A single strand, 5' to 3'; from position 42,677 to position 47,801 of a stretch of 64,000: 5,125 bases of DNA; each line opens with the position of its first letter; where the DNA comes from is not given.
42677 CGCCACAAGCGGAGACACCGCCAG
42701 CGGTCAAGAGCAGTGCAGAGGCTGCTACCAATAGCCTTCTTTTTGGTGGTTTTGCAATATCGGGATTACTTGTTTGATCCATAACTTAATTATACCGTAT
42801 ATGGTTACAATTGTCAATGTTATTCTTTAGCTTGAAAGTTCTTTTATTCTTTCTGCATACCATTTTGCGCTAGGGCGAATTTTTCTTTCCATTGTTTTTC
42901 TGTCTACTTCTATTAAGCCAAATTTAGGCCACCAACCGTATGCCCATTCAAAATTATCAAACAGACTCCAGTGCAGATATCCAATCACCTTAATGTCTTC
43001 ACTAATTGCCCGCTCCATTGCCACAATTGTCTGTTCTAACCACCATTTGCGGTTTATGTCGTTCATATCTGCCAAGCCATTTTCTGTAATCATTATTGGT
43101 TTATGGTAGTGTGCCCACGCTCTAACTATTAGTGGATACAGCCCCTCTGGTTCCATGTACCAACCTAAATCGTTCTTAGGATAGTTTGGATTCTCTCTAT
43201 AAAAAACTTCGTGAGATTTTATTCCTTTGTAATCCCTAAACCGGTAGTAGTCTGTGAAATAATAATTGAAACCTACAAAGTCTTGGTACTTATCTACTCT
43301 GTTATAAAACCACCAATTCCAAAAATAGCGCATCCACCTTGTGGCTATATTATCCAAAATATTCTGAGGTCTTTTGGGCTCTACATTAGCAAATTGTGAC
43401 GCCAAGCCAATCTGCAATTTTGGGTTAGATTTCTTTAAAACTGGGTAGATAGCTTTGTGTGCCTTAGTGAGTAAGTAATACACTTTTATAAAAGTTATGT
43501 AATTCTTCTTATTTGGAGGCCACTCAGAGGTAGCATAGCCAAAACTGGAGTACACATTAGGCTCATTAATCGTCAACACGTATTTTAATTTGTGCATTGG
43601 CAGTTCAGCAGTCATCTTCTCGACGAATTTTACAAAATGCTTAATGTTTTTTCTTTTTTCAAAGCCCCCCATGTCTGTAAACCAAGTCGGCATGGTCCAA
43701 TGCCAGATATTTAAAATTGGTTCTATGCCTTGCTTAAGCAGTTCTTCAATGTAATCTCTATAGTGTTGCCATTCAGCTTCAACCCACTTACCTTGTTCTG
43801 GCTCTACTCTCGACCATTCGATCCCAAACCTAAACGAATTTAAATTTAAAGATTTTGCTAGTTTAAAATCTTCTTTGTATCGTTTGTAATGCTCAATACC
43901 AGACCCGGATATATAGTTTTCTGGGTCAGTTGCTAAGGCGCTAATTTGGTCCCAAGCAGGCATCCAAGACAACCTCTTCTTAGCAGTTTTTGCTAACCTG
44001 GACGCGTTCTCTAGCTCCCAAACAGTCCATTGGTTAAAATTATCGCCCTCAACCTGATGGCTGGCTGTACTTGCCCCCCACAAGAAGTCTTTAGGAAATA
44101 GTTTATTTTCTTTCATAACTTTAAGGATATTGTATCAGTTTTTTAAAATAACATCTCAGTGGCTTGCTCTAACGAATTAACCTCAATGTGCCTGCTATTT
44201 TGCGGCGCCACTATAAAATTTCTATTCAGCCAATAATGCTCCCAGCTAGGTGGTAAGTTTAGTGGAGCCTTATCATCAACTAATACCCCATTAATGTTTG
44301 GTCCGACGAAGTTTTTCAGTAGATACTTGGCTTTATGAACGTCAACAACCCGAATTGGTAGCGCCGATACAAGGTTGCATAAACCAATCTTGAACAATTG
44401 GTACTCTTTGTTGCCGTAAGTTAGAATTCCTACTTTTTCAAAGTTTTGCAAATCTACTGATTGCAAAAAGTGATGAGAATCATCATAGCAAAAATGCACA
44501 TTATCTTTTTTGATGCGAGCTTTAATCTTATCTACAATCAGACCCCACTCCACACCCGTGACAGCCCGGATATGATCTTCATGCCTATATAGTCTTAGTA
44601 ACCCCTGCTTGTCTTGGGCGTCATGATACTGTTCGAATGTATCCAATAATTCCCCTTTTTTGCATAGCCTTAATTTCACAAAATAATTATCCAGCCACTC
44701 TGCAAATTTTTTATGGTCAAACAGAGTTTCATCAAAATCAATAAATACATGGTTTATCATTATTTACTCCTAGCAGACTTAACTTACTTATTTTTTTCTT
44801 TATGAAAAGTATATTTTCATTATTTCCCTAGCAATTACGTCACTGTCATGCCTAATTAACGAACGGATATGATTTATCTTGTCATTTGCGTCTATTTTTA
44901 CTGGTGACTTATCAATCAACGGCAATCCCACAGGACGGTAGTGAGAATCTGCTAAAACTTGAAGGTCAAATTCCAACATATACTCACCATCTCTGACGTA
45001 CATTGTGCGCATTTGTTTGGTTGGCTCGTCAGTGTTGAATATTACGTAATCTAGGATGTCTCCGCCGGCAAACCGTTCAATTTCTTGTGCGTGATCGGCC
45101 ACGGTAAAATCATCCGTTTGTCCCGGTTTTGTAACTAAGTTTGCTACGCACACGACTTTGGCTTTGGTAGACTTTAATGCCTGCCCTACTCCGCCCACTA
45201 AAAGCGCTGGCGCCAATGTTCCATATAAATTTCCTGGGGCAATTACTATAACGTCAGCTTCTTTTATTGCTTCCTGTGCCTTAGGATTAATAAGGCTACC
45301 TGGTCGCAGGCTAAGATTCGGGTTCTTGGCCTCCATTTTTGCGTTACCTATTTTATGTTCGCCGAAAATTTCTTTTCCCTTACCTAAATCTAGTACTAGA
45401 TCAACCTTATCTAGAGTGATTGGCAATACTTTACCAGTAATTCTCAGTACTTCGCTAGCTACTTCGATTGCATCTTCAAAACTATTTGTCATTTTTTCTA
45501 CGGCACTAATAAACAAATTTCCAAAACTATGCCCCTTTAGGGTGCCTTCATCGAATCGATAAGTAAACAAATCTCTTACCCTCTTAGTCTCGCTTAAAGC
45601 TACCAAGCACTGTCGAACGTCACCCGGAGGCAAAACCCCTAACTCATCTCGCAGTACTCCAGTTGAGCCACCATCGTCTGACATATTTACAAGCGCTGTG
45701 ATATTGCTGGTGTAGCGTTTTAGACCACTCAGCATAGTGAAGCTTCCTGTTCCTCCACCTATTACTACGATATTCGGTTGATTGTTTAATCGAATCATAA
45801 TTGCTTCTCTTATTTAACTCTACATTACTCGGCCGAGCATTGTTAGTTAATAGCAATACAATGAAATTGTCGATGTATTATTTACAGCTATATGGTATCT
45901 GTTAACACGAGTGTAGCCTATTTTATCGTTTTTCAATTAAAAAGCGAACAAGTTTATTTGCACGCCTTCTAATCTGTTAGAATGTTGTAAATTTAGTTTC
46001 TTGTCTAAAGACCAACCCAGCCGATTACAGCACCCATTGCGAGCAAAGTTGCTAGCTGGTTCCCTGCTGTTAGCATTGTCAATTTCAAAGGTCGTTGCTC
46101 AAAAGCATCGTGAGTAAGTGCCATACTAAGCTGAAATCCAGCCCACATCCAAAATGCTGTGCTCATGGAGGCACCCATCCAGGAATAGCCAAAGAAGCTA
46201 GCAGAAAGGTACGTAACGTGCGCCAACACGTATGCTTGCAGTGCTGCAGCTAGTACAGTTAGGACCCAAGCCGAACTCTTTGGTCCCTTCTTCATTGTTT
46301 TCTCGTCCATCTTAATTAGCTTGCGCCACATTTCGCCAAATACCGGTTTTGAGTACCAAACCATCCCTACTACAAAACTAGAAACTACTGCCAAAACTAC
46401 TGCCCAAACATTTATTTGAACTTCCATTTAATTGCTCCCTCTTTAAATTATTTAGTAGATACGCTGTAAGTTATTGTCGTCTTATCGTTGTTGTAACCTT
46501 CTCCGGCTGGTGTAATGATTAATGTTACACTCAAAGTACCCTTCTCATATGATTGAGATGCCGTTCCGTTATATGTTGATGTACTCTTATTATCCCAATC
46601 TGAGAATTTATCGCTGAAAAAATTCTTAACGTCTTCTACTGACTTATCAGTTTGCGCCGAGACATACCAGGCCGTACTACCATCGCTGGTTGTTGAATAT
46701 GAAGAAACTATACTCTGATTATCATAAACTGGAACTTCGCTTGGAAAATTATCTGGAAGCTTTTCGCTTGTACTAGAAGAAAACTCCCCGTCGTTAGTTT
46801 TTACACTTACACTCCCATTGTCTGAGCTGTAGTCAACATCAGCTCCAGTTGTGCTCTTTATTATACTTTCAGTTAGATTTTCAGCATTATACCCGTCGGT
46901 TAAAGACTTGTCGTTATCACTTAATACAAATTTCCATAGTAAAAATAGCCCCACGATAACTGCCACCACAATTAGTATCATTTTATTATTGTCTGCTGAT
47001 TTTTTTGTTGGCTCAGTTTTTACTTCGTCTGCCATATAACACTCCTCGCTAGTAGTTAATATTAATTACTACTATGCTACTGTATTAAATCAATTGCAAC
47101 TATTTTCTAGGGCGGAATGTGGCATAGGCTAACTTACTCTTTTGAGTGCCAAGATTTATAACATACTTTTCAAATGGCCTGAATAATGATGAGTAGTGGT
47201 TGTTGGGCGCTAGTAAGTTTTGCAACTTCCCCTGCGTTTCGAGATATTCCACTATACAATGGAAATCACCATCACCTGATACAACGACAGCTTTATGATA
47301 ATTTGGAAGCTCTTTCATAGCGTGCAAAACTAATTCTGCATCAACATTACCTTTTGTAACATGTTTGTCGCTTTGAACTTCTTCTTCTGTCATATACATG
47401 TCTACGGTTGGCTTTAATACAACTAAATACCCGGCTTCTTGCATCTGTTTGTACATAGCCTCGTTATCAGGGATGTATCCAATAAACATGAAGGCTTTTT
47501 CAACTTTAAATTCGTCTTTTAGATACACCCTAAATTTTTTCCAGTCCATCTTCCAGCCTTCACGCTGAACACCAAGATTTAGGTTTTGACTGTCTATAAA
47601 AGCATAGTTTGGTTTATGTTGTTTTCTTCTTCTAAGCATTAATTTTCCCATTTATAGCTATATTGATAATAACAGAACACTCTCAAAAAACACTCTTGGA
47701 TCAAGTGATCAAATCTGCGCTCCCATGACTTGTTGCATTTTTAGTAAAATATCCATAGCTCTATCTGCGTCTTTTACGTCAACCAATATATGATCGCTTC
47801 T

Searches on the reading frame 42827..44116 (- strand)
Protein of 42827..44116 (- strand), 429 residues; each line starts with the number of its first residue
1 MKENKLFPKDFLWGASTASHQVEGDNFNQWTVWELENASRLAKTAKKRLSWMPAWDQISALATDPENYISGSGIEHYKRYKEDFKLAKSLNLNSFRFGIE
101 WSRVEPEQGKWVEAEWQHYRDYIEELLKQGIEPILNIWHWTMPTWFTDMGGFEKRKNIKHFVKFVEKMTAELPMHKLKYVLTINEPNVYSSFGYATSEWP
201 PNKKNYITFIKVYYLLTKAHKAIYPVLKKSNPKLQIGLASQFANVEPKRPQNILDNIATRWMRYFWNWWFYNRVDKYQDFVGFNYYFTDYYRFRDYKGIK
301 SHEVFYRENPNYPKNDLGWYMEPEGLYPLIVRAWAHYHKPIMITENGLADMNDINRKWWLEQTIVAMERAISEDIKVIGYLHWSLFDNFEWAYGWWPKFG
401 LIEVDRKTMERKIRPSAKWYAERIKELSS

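Call 80: search_protein_families(library=pfam, proteins=[window:42827-44116:-])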
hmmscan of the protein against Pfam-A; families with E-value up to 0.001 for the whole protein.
window:42827-44116:- (429 aa): 1 family
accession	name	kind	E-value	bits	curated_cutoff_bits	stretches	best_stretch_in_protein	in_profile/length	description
PF00232.24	Glyco_hydro_1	-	1.4e-76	258.2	22.6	2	5-272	3-251/453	Glycosyl hydrolase family 1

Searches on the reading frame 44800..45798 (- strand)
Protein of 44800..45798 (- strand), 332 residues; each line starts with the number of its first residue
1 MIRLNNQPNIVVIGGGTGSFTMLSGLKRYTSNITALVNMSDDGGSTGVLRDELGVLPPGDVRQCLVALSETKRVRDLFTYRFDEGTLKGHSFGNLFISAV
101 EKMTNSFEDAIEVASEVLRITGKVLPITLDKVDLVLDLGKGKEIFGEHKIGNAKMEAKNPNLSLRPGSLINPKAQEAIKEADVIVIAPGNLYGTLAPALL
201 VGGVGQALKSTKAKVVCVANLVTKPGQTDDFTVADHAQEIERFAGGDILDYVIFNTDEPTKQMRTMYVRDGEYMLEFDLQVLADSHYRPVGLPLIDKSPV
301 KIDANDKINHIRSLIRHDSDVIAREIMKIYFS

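Call 44: search_protein_families(library=pfam, proteins=[window:44800-45798:-])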
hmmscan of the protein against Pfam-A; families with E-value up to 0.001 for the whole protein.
window:44800-45798:- (332 aa): 1 family
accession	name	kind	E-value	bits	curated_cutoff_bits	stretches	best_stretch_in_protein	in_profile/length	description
PF01933.23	CofD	-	1.9e-87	293.6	30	1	10-288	1-283/290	2-phospho-L-lactate transferase CofD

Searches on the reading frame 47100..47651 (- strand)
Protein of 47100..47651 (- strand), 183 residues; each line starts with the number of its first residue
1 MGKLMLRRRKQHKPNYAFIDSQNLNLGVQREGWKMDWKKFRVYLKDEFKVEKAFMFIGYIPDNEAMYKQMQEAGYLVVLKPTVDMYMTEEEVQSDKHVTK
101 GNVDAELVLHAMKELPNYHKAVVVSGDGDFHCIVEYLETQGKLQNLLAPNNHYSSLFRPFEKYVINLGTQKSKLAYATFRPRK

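Call 80: search_protein_families(library=pfam, proteins=[window:47100-47651:-])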
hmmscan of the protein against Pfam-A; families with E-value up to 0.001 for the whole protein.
window:47100-47651:- (183 aa): 1 family
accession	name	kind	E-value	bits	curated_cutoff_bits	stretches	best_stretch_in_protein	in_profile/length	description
PF01936.24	NYN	-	2.8e-13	51.1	24.2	1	18-157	5-134/145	NYN domain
